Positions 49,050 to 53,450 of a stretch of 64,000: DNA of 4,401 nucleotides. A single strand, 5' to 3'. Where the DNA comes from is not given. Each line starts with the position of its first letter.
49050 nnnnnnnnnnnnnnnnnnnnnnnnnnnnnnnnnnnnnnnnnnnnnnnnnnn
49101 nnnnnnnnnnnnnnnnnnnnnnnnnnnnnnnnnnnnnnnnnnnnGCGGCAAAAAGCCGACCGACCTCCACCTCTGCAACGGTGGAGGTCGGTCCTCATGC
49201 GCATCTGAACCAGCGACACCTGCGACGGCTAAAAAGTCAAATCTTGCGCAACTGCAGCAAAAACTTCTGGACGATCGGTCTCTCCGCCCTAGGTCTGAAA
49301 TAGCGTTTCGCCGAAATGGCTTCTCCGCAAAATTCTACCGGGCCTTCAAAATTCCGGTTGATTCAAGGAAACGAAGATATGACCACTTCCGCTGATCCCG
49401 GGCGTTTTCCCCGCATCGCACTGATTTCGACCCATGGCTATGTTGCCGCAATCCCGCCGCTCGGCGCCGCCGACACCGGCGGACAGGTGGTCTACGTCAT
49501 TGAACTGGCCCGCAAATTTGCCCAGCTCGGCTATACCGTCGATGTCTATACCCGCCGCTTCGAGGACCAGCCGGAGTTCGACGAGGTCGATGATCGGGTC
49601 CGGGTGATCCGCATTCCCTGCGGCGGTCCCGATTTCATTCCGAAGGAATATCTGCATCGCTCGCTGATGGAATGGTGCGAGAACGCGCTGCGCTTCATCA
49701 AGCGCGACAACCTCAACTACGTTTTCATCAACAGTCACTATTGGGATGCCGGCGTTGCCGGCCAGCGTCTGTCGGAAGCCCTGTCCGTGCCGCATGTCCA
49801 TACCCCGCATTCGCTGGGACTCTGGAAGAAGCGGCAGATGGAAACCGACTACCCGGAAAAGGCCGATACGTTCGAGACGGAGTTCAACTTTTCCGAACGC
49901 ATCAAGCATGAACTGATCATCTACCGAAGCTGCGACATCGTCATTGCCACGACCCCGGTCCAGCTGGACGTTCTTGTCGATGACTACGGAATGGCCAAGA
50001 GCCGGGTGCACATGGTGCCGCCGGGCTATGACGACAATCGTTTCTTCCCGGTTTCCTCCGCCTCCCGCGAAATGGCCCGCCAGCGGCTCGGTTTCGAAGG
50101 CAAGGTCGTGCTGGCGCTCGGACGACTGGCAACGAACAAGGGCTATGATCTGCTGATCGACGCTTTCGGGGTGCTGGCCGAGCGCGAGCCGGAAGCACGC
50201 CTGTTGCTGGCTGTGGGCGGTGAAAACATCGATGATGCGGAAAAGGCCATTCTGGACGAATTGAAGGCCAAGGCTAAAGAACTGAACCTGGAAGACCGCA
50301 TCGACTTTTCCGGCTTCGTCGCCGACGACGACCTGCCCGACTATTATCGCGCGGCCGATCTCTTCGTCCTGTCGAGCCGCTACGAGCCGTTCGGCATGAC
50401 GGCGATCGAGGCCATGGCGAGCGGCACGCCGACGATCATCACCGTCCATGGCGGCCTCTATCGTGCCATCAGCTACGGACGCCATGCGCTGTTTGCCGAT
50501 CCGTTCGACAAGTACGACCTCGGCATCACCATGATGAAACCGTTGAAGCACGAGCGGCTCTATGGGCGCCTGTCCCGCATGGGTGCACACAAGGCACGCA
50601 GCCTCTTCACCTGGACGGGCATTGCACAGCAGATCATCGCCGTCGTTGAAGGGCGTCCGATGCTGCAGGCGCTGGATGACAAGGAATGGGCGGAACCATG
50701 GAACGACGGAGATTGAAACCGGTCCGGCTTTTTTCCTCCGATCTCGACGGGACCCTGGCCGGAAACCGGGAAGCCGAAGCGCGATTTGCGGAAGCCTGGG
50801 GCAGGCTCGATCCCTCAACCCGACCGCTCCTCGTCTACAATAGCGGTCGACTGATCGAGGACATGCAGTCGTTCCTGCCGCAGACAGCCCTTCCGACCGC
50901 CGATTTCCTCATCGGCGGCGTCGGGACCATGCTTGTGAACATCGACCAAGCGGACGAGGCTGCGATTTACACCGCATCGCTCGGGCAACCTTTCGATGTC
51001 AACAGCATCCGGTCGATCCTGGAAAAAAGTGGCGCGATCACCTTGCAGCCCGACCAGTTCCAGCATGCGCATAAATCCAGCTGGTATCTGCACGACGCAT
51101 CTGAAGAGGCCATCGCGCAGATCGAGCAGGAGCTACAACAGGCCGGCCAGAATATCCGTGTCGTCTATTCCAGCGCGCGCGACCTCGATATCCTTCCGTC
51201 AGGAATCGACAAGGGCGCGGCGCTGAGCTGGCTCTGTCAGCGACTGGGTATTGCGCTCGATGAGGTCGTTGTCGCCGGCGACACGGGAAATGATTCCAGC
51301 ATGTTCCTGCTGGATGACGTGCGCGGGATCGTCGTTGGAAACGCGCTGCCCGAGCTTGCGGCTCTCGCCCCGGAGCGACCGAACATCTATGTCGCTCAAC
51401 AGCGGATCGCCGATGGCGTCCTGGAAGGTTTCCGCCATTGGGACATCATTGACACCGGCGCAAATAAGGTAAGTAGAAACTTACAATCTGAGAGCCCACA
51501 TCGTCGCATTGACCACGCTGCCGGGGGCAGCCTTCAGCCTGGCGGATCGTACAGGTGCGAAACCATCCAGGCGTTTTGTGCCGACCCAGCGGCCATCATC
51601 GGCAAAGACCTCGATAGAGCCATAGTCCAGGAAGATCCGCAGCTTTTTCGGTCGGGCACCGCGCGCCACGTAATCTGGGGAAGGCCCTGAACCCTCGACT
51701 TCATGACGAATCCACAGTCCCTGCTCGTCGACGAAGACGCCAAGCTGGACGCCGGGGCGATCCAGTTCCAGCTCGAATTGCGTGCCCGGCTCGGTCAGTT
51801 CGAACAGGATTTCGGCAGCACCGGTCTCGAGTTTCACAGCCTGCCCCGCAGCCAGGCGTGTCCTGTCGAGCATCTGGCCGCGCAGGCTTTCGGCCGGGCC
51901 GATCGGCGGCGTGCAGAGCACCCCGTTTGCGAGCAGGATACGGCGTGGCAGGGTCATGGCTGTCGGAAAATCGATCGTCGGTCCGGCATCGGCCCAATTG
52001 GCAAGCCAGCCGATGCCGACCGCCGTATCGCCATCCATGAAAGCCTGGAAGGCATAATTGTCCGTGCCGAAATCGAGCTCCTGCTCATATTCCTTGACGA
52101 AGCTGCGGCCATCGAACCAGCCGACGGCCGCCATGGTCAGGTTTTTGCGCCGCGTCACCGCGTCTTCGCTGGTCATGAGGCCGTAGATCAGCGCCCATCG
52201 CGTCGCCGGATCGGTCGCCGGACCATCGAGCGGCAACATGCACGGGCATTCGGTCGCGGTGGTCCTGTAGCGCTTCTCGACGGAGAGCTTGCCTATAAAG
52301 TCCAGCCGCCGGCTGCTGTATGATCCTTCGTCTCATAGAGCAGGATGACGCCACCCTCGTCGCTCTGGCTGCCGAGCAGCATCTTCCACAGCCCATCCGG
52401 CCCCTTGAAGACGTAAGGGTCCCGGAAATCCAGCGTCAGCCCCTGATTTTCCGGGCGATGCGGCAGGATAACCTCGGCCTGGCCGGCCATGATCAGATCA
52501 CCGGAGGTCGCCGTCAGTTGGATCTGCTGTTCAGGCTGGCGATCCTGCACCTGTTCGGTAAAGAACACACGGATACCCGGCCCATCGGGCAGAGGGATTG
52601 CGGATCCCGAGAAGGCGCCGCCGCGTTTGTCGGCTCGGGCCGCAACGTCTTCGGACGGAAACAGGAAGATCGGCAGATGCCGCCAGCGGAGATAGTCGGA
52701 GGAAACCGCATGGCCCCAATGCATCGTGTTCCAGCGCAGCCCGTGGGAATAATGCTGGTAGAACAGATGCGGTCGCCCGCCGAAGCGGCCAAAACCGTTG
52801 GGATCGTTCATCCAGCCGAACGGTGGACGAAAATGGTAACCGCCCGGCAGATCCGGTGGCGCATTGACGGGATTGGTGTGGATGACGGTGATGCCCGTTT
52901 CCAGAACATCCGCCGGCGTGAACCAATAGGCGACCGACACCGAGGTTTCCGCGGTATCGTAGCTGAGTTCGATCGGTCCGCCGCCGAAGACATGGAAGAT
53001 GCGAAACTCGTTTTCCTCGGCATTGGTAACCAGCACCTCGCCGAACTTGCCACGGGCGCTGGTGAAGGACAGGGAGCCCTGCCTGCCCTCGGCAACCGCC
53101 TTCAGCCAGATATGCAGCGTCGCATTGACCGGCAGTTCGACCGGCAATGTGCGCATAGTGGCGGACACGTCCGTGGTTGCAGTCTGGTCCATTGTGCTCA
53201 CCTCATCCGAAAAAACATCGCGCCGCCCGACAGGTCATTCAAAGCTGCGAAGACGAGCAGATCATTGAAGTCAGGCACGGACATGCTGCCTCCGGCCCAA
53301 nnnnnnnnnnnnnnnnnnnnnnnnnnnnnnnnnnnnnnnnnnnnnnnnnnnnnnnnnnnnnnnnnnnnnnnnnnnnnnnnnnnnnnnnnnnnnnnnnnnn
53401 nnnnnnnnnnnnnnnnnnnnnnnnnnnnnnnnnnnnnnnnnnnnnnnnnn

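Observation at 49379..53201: Sucrose/mannosylfructose-phosphate synthase + phosphatase cluster followed by a convergent GH32 hydrolase; phosphatase ORF lacks a stop for ~200 nt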

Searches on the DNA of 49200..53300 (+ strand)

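Call 6: search_dna_similar(query=window:49200-53300:+, collection=plasmids, mode=near, max_rows=20)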
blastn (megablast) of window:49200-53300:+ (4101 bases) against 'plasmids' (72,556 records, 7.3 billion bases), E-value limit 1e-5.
Records with a match: 2; places in all: 2; records where one place covers at least 80% of the query: 0.
Best place of each record, by identity: 60-80% 2.
By first word of the organism name: Rhizobium 1; Sinorhizobium 1.
By predicted mobility (MOB-suite, as given by PLSDB): non-mobilizable 2.
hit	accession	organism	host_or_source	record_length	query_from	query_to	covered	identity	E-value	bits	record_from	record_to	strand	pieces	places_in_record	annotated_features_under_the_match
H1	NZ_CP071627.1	Rhizobium leguminosarum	lentil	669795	2742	3696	23%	71.1%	8e-45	191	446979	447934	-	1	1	glycoside hydrolase family 32 protein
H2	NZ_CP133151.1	Sinorhizobium chiapasense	Acaciella angustissima,cell culture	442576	2733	3645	22%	73.6%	3e-84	322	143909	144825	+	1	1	glycoside hydrolase family 32 protein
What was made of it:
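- Tried and rejected: Plasmid megablast with the 4.1-kb region gave only weak (71-74%) GH32 hits and no synteny (call 6).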

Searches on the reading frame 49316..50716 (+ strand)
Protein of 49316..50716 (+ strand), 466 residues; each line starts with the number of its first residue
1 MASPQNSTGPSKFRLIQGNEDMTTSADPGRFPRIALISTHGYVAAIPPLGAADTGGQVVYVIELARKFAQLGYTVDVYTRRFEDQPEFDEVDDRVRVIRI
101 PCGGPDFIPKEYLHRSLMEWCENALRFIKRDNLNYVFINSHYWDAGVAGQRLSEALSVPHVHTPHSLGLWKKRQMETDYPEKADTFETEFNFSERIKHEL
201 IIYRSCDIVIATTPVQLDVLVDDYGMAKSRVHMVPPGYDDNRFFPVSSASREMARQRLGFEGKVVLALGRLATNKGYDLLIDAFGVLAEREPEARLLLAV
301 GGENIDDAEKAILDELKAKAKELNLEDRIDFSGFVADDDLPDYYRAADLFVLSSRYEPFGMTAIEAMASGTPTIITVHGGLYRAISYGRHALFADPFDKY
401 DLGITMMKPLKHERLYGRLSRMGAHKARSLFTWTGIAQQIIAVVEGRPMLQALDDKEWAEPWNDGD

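Call 3: search_protein_families(library=pfam, proteins=[window:49316-50716:+])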
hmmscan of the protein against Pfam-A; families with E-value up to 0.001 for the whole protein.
window:49316-50716:+ (466 aa): 7 families
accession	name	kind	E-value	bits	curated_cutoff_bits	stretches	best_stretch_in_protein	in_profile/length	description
PF00534.26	Glycos_transf_1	-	4.3e-33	114.7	26.4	1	256-420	7-166/172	Glycosyl transferases group 1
PF13692.12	Glyco_trans_1_4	-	2.7e-28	99.4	27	1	263-400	2-130/142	Glycosyl transferases group 1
PF13439.12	Glyco_transf_4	-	3.3e-26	92.8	28.5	1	55-242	2-170/170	Glycosyltransferase Family 4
PF13579.12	Glyco_trans_4_4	-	3.6e-21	76.6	29.7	1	55-237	1-158/158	Glycosyl transferase 4-like domain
PF20706.3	GT4-conflict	-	1.1e-16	61.3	26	1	187-386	128-321/385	Family 4 Glycosyltransferase in conflict systems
PF00862.26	GT-B_Sucrose_synth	-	3e-08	33.3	23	1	33-68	15-50/290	Sucrose synthase first GT-B domain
PF13524.12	Glyco_trans_1_2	-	0.00021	21.7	25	1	328-441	28-143/144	Glycosyl transferase-like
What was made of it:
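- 49379..50716 (+): mfpsA-like GT4 glycosyltransferase, 445 aa, intact. AAGGAAA lies about 7 nt upstream of the ATG. Pfam Glyco_transf_4 + Glycos_transf_1 + N-terminal sucrose-synthase-like motif (call 3).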

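Call 4: search_protein_families(library=ncbifam, proteins=[window:49316-50716:+])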
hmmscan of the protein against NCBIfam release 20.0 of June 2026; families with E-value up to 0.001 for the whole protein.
window:49316-50716:+ (466 aa): 41 families (the best 25 are shown)
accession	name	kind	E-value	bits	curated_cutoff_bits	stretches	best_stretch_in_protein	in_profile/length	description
TIGR03449.1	mycothiol_MshA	equivalog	1.6e-63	215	462.5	1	33-443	1-399/406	D-inositol-3-phosphate glycosyltransferase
TIGR02472.1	sucr_P_syn_N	equivalog_domain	2.8e-60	204.4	576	1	34-441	3-435/439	sucrose-phosphate synthase, putative, glycosyltransferase domain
TIGR04047.1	MSMEG_0565_glyc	hypoth_equivalog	1.2e-29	103.5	259.85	1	215-442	148-369/373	MSMEG_0565 family glycosyltransferase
TIGR02468.1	sucrsPsyn_pln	equivalog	1.4e-26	92.7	1143.95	3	264-441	481-665/1051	sucrose-phosphate synthase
NF041876.1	EPS_EpsE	equivalog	1.7e-25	90.1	400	1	229-439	186-388/389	exopolysaccharide biosynthesis GT4 family glycosyltransferase EpsE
TIGR02149.1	glgA_Coryne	subfamily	1.5e-23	83.6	302.4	1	133-443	82-386/391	glycogen synthase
TIGR04157.1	glyco_rSAM_CFB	subfamily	1.7e-23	83.3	400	1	186-391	150-345/406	TIGR04157 family glycosyltransferase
NF038295.1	EPS_HpsP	equivalog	6.4e-21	74.8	550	1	252-443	195-383/388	hormogonium polysaccharide biosynthesis glycosyltransferase HpsP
TIGR02470.1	sucr_synth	equivalog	1.2e-19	70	810.4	2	267-443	555-744/784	sucrose synthase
TIGR03088.1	stp2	hypoth_equivalog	2e-19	69.9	409.05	1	220-440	151-366/374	TIGR03088 family PEP-CTERM/XrtA system glycosyltransferase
NF012028.0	PRK15484.1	subfamily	3.1e-17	62.7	618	1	226-389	158-320/380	lipopolysaccharide N-acetylglucosaminyltransferase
NF049988.1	MGlcDAGSynMgs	equivalog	4.5e-16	59.2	400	1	56-377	16-320/398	alpha-monoglucosyldiacylglycerol synthase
TIGR04063.1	stp3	hypoth_equivalog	7.4e-16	58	442.05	1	224-435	175-383/397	TIGR04063 family PEP-CTERM/XrtA system glycosyltransferase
TIGR03999.1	thiol_BshA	equivalog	8.1e-15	54.6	273.7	1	238-439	176-365/375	N-acetyl-alpha-D-glucosaminyl L-malate synthase BshA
TIGR02095.1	glgA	subfamily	3.2e-14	52.5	328.45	1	251-438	279-468/477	glycogen/starch synthase, ADP-glucose type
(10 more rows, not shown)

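Call 26: find_homologous_proteins(query=window:49379-50713:+)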
Query window:49379-50713:+ (445 aa): 4571 proteins with E <= 0.001 among 8000 candidates; the best 120 are listed.
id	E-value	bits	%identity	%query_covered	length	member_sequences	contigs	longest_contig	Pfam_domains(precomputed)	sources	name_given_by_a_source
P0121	0.0e+0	1026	100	100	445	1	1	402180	PF00534.27,PF13579.13,PF13439.13,PF00862.27,PF20706.4,PF13692.13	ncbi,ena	-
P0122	6.1e-297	1003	97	100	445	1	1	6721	PF00534.27,PF13579.13,PF13439.13,PF00862.27,PF20706.4,PF13692.13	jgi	jgi:mannosylfructose-phosphate synthase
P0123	4.7e-296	1000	97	100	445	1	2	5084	PF00534.27,PF13579.13,PF13439.13,PF00862.27,PF20706.4,PF13692.13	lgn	-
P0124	9.9e-296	999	97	100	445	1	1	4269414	PF00534.27,PF13579.13,PF13439.13,PF00862.27,PF20706.4,PF13692.13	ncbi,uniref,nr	ncbi:glycosyltransferase family 1 protein [Rhizobium sp. 32-5/1]|uniref:glycosyltransferase family 4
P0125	3.2e-293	990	96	100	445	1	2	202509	PF00534.27,PF13579.13,PF13439.13,PF00862.27,PF20706.4,PF13692.13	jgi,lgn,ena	-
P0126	3.7e-292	987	95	100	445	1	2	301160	PF00534.27,PF13579.13,PF13439.13,PF00862.27,PF20706.4,PF13692.13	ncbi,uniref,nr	ncbi:glycosyltransferase family 4 protein [Pararhizobium antarcticum]|uniref:Mannosylfructose-phosph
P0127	6.0e-291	983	94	100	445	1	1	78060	PF00534.27,PF13579.13,PF13439.13,PF00862.27,PF20706.4,PF13692.13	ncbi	-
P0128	1.7e-259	879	83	100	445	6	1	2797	PF00534.27,PF13579.13,PF13439.13,PF00862.27,PF20706.4,PF13692.13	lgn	-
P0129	4.7e-258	874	83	100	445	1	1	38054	PF00534.27,PF13579.13,PF13439.13,PF00862.27,PF20706.4,PF13692.13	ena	-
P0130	9.4e-258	873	82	100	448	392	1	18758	PF00534.27,PF13579.13,PF13439.13,PF00862.27,PF20706.4,PF13692.13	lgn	-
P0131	5.8e-257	871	82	100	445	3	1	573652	PF00534.27,PF13579.13,PF13439.13,PF00862.27,PF20706.4,PF13692.13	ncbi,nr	ncbi:MAG: glycosyltransferase family 1 protein [Shinella sp.]|nr:glycosyltransferase family 1 protei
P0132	2.0e-255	866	82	100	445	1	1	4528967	PF00534.27,PF13579.13,PF13439.13,PF00862.27,PF20706.4,PF13692.13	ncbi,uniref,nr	ncbi:glycosyltransferase family 1 protein [Sinorhizobium sp. BG8]|uniref:glycosyltransferase family 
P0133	7.3e-255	864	82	100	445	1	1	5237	PF00534.27,PF13579.13,PF13439.13,PF00862.27,PF20706.4,PF13692.13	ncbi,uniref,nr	ncbi:glycosyltransferase family 1 protein [Rhizobium sp. TRM95111]|uniref:glycosyltransferase family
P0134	2.2e-254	862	81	100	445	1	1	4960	PF00534.27,PF13579.13,PF13439.13,PF00862.27,PF20706.4,PF13692.13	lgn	-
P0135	6.2e-254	861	81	100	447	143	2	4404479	PF00534.27,PF13579.13,PF13439.13,PF00862.27,PF20706.4,PF13692.13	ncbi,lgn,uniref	ncbi:glycosyltransferase family 1 protein [Pararhizobium sp. A13]|uniref:glycosyltransferase family 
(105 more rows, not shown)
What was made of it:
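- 49379..50716 (+): All orthologues are 445 aa, and sources name them mannosylfructose-phosphate synthase (call 26).
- Checked: The start at 49379 matches all 445-aa orthologues (call 26).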

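Call 27: find_encoding_contigs(protein=P0121, flank=10000, max_places=4)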
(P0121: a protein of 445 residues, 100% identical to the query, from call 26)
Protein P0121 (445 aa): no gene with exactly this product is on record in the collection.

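Call 58: search_solved_structures(query=window:49379-50713:+, max_evalue=1e-10)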
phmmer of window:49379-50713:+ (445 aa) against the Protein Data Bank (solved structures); distinct sequences matched with E-value up to 1e-10: 11.
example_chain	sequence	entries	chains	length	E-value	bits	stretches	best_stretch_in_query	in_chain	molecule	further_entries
3c48_A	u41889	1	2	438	4.5e-50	174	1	8-422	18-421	Predicted glycosyltransferases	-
3c4q_A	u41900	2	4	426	2e-49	171.9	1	12-422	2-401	Predicted glycosyltransferases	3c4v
6kih_A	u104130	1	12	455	2.5e-47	165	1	7-419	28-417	Tll1590 protein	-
2r60_A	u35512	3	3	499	5.9e-42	147.3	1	31-424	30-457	Glycosyl transferase, group 1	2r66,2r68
7qsg_A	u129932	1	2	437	1e-18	70.7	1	194-424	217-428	D-inositol 3-phosphate glycosyltransferase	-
6ldq_D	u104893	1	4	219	1.5e-17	66.8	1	13-195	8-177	Tll1590 protein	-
6tvp_A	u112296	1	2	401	1.4e-15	60.3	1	116-377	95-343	Alpha-maltose-1-phosphate synthase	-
4rbn_A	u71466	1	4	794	4.9e-14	55.3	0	243-420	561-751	Sucrose synthase:Glycosyl transferases group 1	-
5i45_A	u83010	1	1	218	6.4e-14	54.9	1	216-377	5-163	Glycosyl transferases group 1 family protein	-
4xso_B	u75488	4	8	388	8e-14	54.6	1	182-383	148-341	Alr3699 protein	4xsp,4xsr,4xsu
3s27_A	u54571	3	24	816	5.4e-13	51.8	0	244-421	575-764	Sucrose synthase 1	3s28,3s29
